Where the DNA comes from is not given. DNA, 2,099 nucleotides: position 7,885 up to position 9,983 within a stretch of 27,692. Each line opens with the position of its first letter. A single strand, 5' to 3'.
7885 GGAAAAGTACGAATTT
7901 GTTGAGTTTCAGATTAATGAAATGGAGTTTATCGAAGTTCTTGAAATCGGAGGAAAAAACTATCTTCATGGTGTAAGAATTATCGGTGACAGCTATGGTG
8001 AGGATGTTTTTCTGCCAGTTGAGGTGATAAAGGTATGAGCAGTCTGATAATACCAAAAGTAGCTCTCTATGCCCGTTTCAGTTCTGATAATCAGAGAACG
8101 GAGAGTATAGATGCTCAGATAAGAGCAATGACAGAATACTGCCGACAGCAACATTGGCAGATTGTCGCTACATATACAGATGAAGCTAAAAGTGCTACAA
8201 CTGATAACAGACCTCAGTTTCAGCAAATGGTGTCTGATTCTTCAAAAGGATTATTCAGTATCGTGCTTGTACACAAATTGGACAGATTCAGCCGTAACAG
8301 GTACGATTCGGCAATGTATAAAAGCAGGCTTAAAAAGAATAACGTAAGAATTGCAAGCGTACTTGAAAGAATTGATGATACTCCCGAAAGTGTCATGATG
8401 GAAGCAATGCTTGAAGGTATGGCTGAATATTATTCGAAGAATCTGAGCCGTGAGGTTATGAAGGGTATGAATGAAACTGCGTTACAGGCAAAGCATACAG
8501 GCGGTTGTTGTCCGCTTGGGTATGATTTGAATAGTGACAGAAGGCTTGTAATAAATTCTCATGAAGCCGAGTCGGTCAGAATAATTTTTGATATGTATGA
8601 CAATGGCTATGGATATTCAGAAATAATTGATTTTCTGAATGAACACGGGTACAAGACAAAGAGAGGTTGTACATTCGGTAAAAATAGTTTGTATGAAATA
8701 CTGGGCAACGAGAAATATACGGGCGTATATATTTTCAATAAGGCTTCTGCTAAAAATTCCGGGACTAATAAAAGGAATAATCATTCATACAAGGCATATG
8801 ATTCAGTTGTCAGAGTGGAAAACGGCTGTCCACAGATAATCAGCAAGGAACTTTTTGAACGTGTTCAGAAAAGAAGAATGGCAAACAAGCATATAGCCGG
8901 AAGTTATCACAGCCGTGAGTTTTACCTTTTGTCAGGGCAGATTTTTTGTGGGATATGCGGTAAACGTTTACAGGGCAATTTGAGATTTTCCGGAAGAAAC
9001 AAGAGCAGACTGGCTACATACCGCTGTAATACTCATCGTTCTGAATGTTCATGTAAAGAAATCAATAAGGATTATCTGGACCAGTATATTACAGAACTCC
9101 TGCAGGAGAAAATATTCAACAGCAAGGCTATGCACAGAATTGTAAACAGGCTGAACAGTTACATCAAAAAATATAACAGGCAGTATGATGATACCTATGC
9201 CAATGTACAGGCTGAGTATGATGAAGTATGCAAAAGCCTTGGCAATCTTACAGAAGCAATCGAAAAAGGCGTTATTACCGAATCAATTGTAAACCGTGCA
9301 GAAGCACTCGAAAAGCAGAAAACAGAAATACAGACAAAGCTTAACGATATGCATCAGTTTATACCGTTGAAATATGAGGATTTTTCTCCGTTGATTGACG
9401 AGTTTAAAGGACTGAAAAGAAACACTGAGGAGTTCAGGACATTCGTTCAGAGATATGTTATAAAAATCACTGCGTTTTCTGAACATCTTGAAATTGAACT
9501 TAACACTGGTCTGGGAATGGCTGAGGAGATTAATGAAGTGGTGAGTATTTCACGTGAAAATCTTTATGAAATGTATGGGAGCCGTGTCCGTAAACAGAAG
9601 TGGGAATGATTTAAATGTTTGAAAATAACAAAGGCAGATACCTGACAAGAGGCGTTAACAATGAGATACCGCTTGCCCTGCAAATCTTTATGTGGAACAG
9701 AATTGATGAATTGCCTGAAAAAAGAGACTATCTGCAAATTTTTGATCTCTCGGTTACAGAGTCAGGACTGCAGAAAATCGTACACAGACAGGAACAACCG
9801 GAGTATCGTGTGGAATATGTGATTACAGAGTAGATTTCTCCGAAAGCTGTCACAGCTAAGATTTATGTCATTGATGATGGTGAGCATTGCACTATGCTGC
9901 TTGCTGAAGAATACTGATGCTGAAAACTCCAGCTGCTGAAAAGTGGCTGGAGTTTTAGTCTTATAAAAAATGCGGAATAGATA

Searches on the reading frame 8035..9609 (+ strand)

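Call 9: search_protein_families(library=phrogs, proteins=[window:8035-9609:+], max_evalue=0.001)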
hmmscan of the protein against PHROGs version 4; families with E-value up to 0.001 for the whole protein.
window:8035-9609:+ (524 aa): 3 families
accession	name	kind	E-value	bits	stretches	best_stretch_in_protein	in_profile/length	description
phrog_95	-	integration and excision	1.3e-114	385.2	1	7-494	88-578/651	integrase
phrog_125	-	DNA, RNA and nucleotide metabolism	5.6e-31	109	1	8-283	21-250/254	DNA invertase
phrog_7701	-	DNA, RNA and nucleotide metabolism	4.5e-05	24.8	0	238-287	41-91/137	DNA invertase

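Call 10: search_protein_families(library=pfam, proteins=[window:8035-9609:+], max_evalue=0.001)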
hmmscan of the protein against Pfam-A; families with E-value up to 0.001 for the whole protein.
window:8035-9609:+ (524 aa): 3 families
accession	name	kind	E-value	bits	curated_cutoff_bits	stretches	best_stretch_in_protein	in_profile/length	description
PF00239.26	Resolvase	-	6.6e-32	111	23.3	1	9-152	1-143/145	Resolvase, N terminal domain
PF07508.19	Recombinase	-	6e-22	78.3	21.1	1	176-281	2-99/102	Recombinase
PF13408.12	Zn_ribbon_recom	-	2.1e-09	38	25.3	1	298-356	1-57/58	Recombinase zinc beta ribbon domain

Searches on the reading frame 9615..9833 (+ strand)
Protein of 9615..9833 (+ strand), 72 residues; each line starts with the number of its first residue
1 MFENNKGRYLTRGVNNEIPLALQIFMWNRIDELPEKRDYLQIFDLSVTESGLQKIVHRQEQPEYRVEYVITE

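Call 9: search_protein_families(library=phrogs, proteins=[window:9615-9833:+], max_evalue=0.001)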
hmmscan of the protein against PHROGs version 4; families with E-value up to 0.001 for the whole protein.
window:9615-9833:+ (72 aa): 0 families

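Call 10: search_protein_families(library=pfam, proteins=[window:9615-9833:+], max_evalue=0.001)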
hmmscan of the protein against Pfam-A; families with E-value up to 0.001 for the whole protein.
window:9615-9833:+ (72 aa): 1 family
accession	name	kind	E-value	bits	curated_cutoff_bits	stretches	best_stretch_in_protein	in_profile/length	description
PF06124.16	DUF960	-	2.1e-17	63.9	25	1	8-70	2-66/94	Staphylococcal protein of unknown function (DUF960)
